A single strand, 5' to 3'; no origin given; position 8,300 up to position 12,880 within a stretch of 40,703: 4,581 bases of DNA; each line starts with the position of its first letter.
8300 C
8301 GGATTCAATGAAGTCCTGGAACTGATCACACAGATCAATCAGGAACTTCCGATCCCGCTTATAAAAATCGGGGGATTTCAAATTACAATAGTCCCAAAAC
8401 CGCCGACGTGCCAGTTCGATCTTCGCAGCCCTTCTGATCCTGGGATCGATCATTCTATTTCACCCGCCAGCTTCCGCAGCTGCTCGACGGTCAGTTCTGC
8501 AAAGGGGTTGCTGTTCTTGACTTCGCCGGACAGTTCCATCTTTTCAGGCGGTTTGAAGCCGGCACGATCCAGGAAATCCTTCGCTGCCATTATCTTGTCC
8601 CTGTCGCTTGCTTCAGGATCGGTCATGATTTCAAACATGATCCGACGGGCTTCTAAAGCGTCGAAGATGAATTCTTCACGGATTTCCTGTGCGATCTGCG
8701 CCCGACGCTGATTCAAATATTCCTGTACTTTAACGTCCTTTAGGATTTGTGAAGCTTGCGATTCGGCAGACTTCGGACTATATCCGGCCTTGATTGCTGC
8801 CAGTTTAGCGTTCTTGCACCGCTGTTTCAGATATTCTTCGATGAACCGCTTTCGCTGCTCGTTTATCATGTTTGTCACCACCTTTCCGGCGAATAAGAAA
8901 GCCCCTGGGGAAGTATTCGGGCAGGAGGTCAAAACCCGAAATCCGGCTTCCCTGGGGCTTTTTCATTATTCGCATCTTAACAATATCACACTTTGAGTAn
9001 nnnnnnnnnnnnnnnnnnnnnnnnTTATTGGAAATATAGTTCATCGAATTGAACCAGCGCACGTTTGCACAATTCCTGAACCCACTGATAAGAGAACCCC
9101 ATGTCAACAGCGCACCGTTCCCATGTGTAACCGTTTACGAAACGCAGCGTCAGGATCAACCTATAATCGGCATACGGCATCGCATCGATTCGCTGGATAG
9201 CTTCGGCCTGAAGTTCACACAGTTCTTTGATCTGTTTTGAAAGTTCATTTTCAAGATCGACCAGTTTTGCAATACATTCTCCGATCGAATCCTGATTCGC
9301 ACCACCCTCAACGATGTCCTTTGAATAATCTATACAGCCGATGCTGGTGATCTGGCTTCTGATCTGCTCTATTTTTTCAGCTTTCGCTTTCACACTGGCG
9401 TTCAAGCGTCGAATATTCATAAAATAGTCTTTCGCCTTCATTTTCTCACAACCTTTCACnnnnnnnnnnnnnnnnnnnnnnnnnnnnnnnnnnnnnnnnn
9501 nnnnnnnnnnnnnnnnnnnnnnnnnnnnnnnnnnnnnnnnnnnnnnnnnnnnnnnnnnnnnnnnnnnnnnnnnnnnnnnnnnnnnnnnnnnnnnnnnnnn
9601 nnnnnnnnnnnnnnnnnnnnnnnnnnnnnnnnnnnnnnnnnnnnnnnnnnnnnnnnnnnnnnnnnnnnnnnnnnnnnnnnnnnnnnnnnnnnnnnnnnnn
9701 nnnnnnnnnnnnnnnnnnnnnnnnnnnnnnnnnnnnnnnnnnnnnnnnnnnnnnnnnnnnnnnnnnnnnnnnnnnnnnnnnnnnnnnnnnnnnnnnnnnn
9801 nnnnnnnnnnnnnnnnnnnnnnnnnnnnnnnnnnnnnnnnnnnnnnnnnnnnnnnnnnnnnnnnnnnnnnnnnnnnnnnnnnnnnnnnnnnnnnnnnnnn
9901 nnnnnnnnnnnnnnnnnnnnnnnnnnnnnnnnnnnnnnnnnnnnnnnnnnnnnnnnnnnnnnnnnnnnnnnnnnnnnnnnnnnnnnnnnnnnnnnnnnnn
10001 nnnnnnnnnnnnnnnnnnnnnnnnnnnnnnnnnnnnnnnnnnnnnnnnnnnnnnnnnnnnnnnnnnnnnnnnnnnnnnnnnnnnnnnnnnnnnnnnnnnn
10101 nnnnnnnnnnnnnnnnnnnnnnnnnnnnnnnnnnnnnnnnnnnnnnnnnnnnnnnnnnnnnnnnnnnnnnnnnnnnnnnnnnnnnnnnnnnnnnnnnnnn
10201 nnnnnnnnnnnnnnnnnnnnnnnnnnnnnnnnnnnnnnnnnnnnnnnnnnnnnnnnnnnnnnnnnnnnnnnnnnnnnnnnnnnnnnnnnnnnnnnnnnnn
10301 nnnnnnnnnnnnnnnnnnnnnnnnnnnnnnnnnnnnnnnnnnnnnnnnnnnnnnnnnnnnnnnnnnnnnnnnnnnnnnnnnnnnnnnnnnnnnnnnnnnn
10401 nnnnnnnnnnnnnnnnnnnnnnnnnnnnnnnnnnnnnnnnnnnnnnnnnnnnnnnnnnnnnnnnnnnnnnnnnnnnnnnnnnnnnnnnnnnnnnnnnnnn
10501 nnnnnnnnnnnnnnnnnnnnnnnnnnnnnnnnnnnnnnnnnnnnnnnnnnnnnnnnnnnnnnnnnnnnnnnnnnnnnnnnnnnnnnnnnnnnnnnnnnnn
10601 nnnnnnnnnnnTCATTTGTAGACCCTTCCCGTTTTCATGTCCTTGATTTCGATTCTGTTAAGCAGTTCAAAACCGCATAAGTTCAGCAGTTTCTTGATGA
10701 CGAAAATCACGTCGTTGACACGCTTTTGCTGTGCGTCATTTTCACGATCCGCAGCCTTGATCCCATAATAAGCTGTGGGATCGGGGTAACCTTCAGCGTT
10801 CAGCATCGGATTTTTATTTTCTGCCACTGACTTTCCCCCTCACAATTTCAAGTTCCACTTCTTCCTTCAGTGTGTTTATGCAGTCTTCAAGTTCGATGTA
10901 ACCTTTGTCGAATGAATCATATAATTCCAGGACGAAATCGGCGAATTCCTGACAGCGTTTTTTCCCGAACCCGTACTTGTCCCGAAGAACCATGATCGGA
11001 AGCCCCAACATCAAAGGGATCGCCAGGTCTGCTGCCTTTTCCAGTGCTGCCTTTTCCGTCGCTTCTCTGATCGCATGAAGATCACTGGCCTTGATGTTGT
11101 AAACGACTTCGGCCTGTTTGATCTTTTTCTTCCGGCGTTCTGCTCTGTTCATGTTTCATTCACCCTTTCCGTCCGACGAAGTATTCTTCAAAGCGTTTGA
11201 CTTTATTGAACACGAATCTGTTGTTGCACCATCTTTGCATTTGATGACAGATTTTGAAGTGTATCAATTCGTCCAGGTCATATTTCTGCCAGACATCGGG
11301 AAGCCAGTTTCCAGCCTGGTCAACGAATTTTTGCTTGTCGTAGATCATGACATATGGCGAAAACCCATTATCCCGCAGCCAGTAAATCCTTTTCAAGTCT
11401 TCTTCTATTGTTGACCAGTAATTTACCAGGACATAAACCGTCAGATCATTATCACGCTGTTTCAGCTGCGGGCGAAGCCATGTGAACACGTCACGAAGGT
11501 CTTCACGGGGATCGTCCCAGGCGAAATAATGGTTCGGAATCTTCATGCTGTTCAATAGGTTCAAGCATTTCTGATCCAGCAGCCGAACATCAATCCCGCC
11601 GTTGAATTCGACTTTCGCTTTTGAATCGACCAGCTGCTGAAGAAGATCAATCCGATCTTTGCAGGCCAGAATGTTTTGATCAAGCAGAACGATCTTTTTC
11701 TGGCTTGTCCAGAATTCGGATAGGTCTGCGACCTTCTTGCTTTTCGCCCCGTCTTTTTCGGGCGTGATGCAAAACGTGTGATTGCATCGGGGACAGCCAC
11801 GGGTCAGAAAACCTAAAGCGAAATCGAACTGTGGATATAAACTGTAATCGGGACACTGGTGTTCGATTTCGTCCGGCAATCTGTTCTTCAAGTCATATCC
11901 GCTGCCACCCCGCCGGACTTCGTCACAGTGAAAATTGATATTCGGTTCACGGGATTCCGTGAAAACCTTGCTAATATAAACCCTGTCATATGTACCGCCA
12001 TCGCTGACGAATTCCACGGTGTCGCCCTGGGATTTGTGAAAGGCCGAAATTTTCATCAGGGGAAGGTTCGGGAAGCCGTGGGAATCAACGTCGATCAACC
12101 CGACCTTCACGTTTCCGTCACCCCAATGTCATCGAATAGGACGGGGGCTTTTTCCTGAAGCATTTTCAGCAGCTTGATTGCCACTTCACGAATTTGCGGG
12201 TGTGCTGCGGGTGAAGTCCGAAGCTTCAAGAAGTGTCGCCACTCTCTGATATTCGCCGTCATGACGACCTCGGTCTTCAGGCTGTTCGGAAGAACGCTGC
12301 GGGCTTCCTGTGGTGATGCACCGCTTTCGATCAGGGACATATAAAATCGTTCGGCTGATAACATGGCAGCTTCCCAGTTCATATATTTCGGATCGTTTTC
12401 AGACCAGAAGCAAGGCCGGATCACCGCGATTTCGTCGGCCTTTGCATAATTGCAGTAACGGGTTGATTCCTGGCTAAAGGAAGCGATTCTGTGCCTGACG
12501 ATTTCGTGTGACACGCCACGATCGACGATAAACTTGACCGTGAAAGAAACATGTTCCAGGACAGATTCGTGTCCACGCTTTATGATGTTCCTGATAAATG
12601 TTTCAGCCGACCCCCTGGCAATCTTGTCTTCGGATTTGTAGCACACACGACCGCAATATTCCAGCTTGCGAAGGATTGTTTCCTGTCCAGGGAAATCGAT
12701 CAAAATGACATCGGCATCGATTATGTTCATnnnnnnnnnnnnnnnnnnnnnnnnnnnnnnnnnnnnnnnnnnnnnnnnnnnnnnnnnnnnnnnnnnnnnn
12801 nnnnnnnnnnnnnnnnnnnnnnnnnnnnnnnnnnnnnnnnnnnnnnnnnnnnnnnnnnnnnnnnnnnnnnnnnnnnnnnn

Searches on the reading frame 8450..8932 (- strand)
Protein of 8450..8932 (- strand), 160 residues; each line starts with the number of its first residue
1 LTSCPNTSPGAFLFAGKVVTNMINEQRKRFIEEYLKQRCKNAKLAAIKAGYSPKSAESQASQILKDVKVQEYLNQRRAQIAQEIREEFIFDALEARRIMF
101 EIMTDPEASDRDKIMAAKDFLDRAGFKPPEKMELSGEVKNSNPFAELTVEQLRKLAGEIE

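Call 12: search_protein_families(library=pfam, proteins=[window:8450-8932:-], max_evalue=0.01)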
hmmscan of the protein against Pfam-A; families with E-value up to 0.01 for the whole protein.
window:8450-8932:- (160 aa): 2 families
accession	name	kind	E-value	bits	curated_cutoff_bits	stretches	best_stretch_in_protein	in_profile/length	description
PF03592.21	Terminase_2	-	4.4e-15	57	26.1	1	24-86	2-64/141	Terminase small subunit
PF14058.11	PcfK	-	0.0067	17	27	1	25-90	4-60/139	PcfK-like protein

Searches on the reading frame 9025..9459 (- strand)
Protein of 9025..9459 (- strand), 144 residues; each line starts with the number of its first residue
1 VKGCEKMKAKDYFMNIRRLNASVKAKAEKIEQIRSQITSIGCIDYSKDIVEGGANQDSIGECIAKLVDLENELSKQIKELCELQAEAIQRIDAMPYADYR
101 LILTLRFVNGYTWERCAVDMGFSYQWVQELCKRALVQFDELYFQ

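Call 12: search_protein_families(library=pfam, proteins=[window:9025-9459:-], max_evalue=0.01)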
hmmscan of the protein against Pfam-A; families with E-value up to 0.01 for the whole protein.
window:9025-9459:- (144 aa): 2 families
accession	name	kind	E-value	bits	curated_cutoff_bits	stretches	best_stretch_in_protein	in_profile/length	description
PF08281.18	Sigma70_r4_2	-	0.00077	19.5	25.7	1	98-135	14-51/54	Sigma-70, region 4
PF07374.17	DUF1492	-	0.00088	19.8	21.5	1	45-123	7-84/100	Protein of unknown function (DUF1492)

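Call 14: search_protein_families(library=phrogs, proteins=[window:9025-9459:-], max_evalue=0.001)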
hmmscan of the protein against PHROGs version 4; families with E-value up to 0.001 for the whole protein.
window:9025-9459:- (144 aa): 3 families
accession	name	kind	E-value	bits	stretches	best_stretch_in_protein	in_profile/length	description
phrog_36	-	transcription regulation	1.4e-20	74.9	1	1-143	48-188/220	transcriptional regulator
phrog_248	-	transcription regulation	8.8e-06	26.9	1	71-142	68-137/161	transcriptional activator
phrog_10157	-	unknown function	3.6e-05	24.9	1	41-133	44-141/153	-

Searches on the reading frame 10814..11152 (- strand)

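Call 12: search_protein_families(library=pfam, proteins=[window:10814-11152:-], max_evalue=0.01)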
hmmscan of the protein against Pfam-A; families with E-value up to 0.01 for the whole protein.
window:10814-11152:- (112 aa): 0 families

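Call 14: search_protein_families(library=phrogs, proteins=[window:10814-11152:-], max_evalue=0.001)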
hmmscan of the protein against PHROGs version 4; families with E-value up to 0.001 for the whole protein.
window:10814-11152:- (112 aa): 3 families
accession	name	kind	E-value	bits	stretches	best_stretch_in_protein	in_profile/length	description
phrog_16126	-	unknown function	2e-21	77.3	1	1-104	1-117/122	-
phrog_38149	-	unknown function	6.2e-07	30.5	1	9-104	72-167/190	-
phrog_17690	-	unknown function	2.3e-05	25.3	1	34-103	52-121/127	-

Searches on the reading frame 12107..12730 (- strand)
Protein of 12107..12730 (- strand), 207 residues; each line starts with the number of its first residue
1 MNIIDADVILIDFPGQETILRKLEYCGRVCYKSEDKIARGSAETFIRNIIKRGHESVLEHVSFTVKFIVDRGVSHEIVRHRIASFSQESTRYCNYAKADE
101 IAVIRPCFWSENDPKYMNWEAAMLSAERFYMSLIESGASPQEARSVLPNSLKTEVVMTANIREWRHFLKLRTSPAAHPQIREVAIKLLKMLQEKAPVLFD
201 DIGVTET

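Call 29: search_protein_families(library=pfam, proteins=[window:12107-12730:-], max_evalue=0.01)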
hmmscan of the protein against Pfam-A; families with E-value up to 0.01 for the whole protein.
window:12107-12730:- (207 aa): 1 family
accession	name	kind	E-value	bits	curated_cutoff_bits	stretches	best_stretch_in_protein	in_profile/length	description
PF02511.20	Thy1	-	2.5e-54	184.4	24.8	1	22-197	12-191/191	Thymidylate synthase complementing protein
